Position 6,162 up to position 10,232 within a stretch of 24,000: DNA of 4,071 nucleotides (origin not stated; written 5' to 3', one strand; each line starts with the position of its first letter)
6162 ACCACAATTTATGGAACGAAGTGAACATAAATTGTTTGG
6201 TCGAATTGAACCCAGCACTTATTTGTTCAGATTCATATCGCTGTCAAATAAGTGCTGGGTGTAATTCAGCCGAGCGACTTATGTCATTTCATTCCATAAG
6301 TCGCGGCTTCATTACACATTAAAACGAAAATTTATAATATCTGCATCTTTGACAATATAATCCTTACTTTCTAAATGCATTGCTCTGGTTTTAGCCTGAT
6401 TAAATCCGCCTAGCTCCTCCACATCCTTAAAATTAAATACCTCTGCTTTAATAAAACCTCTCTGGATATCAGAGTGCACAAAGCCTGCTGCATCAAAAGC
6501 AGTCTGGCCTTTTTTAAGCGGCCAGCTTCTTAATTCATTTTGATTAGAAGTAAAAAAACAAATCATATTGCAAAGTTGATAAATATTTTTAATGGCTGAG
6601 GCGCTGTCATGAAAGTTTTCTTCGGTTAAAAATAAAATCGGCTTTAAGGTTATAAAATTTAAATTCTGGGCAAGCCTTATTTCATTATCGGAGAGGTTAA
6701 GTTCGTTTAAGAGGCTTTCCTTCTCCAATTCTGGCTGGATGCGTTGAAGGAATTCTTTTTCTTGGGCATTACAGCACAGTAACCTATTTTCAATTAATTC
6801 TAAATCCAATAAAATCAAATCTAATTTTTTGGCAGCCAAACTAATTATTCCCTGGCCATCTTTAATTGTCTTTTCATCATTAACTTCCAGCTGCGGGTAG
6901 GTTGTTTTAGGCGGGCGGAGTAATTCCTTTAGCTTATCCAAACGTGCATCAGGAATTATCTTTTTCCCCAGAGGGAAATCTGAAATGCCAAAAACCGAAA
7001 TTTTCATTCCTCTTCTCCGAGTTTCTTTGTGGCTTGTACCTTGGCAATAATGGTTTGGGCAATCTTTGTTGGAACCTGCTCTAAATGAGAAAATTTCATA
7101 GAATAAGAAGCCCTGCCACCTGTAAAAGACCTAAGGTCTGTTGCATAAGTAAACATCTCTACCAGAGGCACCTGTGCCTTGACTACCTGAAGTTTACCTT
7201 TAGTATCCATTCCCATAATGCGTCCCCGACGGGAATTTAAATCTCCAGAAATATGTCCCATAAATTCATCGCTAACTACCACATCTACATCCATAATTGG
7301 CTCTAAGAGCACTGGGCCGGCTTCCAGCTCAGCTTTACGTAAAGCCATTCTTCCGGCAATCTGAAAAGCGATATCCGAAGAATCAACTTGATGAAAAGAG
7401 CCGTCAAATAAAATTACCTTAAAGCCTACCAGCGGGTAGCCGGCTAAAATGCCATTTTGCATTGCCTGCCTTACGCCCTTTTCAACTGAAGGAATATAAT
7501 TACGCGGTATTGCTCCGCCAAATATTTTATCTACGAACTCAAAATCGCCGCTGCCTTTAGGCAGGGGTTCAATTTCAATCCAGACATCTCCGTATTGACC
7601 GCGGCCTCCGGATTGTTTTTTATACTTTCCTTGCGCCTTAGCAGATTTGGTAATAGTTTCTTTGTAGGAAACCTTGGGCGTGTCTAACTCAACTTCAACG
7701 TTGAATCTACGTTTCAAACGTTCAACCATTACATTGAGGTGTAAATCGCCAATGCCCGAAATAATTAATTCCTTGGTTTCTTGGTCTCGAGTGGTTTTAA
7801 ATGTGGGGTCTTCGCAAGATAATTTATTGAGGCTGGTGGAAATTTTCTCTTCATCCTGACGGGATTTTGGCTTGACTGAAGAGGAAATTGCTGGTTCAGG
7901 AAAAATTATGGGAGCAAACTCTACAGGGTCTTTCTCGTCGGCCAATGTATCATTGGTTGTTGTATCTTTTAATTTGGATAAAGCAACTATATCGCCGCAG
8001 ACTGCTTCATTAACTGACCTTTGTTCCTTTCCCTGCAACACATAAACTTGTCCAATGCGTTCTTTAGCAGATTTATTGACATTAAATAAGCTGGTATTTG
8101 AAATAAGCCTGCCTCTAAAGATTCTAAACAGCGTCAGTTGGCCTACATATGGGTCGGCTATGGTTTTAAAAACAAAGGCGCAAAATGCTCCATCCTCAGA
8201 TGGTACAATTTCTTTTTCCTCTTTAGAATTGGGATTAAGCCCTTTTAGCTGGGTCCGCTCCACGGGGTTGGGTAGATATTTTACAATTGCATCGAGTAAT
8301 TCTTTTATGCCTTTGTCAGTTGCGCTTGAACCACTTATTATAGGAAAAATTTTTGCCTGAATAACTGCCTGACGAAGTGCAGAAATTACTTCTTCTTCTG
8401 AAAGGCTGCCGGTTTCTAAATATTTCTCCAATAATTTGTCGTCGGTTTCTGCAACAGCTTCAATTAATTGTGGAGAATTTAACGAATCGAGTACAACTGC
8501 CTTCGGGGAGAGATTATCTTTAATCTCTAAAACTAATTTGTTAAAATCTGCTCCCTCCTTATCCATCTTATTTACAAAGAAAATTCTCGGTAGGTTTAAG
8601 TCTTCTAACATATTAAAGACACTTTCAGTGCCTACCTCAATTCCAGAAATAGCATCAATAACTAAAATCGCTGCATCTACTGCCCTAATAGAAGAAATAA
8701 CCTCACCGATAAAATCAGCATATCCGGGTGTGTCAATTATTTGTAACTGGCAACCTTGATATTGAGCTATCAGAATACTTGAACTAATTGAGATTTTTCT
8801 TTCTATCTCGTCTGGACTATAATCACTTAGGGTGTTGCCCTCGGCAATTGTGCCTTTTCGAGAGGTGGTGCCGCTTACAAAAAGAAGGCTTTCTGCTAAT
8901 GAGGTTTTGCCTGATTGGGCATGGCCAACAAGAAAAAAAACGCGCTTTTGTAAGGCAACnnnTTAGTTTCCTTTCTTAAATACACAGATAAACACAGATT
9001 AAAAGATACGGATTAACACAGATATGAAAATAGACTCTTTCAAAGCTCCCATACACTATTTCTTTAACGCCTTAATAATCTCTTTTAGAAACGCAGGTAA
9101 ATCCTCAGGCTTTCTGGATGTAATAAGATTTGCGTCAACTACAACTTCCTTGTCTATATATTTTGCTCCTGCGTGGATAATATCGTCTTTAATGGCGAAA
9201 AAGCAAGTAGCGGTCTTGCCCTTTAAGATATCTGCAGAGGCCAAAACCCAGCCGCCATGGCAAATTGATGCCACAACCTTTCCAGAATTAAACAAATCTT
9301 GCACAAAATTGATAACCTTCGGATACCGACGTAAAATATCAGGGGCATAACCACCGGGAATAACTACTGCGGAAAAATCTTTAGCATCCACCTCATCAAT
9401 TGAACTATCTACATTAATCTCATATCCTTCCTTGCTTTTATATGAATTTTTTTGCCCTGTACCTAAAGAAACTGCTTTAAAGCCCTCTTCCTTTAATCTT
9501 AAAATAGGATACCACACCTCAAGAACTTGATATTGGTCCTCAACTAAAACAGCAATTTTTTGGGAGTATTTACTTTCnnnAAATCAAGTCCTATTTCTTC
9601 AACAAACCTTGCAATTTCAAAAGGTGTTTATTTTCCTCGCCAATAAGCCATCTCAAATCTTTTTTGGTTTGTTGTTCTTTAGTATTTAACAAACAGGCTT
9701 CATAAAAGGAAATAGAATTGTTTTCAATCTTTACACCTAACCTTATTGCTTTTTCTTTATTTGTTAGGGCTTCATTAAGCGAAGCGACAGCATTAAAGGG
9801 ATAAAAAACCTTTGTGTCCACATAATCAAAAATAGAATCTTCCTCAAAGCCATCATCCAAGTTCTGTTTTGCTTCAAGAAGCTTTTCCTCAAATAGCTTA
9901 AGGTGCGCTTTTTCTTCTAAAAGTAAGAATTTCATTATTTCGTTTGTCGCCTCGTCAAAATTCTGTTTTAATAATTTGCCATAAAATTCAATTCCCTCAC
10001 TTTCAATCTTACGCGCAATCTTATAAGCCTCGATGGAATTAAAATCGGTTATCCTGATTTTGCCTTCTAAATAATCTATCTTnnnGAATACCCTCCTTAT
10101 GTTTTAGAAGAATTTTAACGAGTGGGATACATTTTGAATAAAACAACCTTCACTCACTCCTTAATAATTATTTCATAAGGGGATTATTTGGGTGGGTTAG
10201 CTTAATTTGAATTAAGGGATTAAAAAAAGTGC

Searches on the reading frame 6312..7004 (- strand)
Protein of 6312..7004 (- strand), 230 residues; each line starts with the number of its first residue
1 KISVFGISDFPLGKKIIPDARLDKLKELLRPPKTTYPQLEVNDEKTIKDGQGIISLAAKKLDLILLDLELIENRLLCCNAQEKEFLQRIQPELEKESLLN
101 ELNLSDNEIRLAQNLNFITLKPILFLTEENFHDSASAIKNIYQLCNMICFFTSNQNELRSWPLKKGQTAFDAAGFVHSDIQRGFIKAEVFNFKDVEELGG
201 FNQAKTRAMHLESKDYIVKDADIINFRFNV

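Call 54: search_protein_families(library=pfam, proteins=[window:6312-7004:-], max_evalue=0.00001)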
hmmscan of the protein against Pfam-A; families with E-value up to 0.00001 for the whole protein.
window:6312-7004:- (230 aa): 1 family
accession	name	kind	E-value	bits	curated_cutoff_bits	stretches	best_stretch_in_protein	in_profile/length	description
PF06071.19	YchF-GTPase_C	-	1.6e-27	95.8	27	1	148-229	2-84/84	Protein of unknown function (DUF933)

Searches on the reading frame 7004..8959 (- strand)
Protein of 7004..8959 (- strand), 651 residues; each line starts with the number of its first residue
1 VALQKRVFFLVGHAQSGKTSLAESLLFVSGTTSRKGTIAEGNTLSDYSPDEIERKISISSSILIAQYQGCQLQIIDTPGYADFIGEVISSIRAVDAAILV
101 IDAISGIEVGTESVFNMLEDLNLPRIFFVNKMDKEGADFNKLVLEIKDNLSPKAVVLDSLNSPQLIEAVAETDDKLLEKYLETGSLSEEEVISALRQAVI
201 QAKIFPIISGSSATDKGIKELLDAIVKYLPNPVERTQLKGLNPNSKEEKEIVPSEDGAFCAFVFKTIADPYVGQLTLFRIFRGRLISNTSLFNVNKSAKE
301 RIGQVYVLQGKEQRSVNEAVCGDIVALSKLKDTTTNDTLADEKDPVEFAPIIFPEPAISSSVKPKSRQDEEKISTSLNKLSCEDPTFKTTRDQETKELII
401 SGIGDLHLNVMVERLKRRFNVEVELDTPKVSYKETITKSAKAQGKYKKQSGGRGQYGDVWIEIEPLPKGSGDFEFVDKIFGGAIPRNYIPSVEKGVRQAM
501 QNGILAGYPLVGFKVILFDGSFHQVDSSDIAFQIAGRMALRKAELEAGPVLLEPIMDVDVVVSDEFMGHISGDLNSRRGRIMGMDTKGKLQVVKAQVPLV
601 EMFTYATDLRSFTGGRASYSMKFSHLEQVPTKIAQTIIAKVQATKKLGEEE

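Call 54: search_protein_families(library=pfam, proteins=[window:7004-8959:-], max_evalue=0.00001)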
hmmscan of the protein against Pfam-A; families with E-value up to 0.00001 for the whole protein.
window:7004-8959:- (651 aa): 8 families
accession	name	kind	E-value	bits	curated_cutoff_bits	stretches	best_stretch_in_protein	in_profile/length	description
PF03764.24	EFG_IV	-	1.3e-46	157.7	24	1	428-547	1-120/121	Elongation factor G, domain IV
PF00009.33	GTP_EFTU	-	2.3e-45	155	26.5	1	6-231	4-188/188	Elongation factor Tu GTP binding domain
PF14492.12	EFG_III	-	1e-29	102.8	27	1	353-426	1-74/75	Elongation Factor G, domain III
PF00679.30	EFG_C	-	6.9e-29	100.2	27.9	1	550-636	1-88/89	Elongation factor G C-terminus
PF22042.2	EF-G_D2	-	7.7e-18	64.8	27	1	259-340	2-82/84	Elongation factor G domain 2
PF03144.31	GTP_EFTU_D2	-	8.6e-09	36.2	30.3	1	273-339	1-72/73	Elongation factor Tu domain 2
PF16658.11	RF3_C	-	5.2e-07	30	40.1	1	356-445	9-98/132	Class II release factor RF3, C-terminal domain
PF01926.29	MMR_HSR1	-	9.6e-06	26.1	21.9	0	9-131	3-113/113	50S ribosome-binding GTPase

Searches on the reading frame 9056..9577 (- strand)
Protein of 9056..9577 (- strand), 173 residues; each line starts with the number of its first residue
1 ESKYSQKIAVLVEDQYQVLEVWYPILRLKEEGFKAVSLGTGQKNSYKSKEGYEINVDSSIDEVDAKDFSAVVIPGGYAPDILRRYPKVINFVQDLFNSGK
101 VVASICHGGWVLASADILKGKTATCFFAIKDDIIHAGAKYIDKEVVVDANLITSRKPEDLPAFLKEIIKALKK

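Call 54: search_protein_families(library=pfam, proteins=[window:9056-9577:-], max_evalue=0.00001)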
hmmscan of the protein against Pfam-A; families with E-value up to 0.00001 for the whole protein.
window:9056-9577:- (173 aa): 1 family
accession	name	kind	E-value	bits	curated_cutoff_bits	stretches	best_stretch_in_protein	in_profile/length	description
PF01965.30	DJ-1_PfpI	-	9.7e-53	178.8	26.6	1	7-169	2-164/165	DJ-1/PfpI family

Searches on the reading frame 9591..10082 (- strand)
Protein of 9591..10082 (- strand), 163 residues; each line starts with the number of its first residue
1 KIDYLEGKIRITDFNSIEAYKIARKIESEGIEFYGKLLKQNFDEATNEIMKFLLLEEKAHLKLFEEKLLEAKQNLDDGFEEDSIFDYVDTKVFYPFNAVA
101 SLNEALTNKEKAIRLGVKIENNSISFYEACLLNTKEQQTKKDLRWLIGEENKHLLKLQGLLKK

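Call 54: search_protein_families(library=pfam, proteins=[window:9591-10082:-], max_evalue=0.00001)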
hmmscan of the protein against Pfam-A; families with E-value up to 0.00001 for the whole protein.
window:9591-10082:- (163 aa): 1 family
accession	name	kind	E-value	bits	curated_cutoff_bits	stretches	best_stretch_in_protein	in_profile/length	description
PF02915.23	Rubrerythrin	-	1.3e-11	45.4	22.8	0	7-66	76-135/137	Rubrerythrin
